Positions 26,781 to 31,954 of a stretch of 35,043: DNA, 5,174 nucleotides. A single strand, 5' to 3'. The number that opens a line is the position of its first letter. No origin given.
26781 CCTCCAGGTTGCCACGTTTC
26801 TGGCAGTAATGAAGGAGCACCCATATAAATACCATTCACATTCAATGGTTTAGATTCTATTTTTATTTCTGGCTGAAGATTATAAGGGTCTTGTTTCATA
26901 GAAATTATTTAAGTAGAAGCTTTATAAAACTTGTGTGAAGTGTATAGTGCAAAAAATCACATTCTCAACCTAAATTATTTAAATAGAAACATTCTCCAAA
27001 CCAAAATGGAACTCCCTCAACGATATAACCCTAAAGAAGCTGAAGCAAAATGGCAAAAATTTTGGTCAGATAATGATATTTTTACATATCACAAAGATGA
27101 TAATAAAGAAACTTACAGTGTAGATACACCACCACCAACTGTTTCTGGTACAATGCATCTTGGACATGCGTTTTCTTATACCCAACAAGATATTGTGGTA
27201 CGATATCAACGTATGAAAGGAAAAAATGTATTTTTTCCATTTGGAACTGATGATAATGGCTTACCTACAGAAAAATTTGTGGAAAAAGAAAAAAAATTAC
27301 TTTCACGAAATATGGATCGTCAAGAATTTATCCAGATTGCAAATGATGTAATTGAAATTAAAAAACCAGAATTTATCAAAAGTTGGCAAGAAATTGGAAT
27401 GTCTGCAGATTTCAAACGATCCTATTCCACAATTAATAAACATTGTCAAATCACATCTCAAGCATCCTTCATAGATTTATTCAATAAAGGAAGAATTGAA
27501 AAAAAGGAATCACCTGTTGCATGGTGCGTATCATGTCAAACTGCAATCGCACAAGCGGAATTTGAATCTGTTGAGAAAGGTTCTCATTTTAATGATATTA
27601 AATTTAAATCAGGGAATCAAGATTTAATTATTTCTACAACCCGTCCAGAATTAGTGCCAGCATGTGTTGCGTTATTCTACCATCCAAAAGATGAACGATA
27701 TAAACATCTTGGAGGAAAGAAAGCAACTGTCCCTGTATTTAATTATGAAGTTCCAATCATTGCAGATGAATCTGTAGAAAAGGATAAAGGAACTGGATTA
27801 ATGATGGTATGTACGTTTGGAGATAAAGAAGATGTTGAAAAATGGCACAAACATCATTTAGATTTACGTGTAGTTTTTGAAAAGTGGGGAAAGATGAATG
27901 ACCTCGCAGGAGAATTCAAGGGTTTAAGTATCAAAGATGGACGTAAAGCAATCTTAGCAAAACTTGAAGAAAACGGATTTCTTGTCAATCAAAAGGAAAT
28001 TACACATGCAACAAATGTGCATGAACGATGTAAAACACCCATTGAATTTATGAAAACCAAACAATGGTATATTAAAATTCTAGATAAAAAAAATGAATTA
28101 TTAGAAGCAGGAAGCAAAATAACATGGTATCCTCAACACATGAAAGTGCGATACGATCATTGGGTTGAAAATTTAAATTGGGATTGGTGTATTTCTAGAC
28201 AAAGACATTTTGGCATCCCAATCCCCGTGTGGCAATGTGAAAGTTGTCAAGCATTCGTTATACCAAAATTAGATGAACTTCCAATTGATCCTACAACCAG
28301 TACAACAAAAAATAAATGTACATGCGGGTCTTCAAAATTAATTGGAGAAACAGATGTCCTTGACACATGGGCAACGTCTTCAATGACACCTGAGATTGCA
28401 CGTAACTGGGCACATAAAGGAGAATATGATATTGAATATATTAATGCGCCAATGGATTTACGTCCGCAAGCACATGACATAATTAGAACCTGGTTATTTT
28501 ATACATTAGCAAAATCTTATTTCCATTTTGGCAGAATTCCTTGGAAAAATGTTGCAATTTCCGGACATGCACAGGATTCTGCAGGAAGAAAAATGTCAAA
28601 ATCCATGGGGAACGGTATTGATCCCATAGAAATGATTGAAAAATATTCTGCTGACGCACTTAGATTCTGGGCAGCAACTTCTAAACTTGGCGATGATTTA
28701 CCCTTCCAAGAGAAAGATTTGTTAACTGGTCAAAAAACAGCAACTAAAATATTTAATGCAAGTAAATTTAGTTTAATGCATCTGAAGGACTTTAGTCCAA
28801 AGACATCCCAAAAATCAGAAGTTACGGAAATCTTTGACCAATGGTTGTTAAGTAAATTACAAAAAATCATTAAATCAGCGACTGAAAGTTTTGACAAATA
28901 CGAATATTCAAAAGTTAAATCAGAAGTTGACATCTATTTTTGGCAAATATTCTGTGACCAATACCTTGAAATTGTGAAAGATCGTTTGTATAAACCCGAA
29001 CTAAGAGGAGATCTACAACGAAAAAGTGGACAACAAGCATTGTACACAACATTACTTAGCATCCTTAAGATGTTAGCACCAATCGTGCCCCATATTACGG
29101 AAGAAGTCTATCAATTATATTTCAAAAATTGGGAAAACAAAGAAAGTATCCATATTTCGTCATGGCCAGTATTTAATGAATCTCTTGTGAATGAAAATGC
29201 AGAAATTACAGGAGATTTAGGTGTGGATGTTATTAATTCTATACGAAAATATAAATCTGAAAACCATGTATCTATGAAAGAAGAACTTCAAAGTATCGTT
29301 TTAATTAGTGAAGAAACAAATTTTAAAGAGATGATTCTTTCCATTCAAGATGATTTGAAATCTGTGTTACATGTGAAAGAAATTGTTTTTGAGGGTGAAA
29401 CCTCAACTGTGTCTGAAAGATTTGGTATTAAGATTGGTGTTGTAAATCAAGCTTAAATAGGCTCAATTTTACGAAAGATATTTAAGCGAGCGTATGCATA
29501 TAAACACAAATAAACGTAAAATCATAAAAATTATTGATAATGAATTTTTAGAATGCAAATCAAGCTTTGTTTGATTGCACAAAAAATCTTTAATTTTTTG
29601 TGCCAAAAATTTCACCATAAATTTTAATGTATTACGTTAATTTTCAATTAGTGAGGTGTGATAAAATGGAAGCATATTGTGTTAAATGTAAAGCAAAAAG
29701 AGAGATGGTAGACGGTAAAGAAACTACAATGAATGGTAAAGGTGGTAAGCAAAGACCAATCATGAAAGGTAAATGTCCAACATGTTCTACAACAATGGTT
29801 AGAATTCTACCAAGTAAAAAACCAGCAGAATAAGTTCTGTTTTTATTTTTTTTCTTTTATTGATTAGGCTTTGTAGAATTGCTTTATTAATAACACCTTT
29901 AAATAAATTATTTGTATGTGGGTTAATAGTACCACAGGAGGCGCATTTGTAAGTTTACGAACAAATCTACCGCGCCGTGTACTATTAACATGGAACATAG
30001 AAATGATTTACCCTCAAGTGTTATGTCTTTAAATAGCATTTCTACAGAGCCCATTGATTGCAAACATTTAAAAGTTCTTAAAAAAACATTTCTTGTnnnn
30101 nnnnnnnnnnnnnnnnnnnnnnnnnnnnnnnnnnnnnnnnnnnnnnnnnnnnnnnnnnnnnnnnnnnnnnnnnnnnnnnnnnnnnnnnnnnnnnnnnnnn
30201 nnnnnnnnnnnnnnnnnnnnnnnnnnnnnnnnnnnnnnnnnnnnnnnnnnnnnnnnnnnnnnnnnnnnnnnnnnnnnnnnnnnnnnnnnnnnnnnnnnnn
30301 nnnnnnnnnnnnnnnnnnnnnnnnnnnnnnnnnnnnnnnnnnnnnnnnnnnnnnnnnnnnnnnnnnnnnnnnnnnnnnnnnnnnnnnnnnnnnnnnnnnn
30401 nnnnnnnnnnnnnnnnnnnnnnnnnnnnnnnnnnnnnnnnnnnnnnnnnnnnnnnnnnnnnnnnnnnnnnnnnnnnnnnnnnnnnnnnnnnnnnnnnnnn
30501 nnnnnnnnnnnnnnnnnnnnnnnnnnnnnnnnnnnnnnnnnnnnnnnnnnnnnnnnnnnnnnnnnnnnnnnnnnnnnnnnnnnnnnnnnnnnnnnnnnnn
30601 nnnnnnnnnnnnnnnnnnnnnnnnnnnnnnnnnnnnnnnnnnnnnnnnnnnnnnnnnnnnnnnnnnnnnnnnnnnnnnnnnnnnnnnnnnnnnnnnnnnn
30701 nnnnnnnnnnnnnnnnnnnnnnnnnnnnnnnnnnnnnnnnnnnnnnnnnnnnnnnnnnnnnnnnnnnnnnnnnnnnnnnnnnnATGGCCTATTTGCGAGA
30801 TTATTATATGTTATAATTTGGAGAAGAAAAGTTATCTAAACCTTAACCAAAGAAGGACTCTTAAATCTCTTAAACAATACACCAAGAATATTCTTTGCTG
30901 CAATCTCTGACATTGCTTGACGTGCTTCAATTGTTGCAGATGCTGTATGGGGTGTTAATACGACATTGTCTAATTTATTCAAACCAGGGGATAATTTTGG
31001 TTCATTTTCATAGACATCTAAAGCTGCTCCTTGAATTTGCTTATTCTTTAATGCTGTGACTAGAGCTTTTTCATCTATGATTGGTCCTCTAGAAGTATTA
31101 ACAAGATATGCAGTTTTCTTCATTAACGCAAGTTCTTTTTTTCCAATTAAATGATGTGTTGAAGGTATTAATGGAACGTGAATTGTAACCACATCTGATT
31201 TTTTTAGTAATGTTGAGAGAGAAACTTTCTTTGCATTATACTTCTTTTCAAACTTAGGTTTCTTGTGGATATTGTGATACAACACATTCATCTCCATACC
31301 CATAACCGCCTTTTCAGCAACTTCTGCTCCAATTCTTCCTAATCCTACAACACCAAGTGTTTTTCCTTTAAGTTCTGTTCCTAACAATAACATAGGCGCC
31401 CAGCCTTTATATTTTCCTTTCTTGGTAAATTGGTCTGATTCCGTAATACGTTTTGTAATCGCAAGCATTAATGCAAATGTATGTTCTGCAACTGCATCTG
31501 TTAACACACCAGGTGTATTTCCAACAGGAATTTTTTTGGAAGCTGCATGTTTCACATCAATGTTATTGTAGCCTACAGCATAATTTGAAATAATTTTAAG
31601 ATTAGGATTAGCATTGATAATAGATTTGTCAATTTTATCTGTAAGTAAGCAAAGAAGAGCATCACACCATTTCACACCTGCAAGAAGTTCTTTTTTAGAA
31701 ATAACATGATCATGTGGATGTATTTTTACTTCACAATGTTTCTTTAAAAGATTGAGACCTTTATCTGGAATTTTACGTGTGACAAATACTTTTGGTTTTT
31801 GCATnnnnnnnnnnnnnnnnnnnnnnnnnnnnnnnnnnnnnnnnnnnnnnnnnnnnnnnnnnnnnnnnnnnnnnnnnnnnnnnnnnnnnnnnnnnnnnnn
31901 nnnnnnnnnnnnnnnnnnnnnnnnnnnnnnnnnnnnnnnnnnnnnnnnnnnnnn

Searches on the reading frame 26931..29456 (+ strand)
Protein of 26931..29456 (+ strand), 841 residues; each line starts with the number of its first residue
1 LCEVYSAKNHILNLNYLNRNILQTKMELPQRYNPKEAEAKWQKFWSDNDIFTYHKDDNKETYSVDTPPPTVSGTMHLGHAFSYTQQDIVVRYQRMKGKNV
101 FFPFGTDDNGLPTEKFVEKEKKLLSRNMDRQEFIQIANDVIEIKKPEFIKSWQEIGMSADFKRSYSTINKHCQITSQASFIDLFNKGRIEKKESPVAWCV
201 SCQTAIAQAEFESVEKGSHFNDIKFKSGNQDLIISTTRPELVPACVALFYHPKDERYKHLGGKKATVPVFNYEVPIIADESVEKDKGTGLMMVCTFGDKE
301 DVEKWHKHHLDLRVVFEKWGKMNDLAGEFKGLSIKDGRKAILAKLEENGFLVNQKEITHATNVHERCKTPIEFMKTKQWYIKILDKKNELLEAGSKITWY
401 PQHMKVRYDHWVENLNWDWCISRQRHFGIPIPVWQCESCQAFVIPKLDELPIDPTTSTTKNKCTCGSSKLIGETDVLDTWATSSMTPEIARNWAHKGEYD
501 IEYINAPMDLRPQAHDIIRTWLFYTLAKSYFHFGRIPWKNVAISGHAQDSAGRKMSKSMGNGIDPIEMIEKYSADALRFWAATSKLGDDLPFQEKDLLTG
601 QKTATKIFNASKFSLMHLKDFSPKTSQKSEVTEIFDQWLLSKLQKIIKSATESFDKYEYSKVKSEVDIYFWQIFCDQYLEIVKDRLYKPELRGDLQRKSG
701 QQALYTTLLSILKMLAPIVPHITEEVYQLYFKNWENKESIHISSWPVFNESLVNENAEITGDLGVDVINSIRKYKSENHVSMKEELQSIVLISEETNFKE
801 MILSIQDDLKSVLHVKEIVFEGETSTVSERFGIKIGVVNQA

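Call 68: search_protein_families(library=pfam, proteins=[window:26931-29456:+], max_evalue=0.001)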
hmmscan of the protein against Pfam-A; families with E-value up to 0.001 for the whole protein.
window:26931-29456:+ (841 aa): 5 families
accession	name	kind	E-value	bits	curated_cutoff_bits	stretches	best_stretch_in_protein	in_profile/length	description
PF00133.28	tRNA-synt_1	-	1.8e-87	294.2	22.7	1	40-591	1-412/414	tRNA synthetases class I (I, L, M and V)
PF08264.19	Anticodon_1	-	4e-37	127.8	25.1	1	636-788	1-146/148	Anticodon-binding domain of tRNA ligase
PF09334.17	tRNA-synt_1g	-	4.1e-24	85.5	20.1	2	64-209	3-133/391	tRNA synthetases class I (M)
PF01406.26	tRNA-synt_1e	-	2.5e-07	30.8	27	0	551-598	250-297/301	tRNA synthetases class I (C) catalytic domain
PF01921.24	tRNA-synt_1f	-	0.00044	19.7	27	0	549-593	277-321/360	tRNA synthetases class I (K)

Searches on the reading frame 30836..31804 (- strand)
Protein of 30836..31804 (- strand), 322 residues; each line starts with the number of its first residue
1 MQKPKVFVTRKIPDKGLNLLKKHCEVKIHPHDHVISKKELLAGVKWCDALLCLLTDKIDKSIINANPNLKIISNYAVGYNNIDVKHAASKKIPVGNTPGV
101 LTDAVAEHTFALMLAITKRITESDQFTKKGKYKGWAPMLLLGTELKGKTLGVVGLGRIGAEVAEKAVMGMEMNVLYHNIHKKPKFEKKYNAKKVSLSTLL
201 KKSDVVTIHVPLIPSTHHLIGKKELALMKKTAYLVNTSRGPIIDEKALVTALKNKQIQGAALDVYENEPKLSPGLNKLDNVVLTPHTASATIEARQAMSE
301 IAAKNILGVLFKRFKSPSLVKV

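Call 68: search_protein_families(library=pfam, proteins=[window:30836-31804:-], max_evalue=0.001)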
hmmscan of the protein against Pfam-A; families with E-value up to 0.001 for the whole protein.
window:30836-31804:- (322 aa): 2 families
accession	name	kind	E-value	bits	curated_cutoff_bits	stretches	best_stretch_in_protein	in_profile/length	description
PF02826.25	2-Hacid_dh_C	-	4.8e-61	205.7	25.1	1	110-288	1-178/178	D-isomer specific 2-hydroxyacid dehydrogenase, NAD binding domain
PF00389.36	2-Hacid_dh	-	4.7e-30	104.4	24.6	1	6-309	1-123/134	D-isomer specific 2-hydroxyacid dehydrogenase, catalytic domain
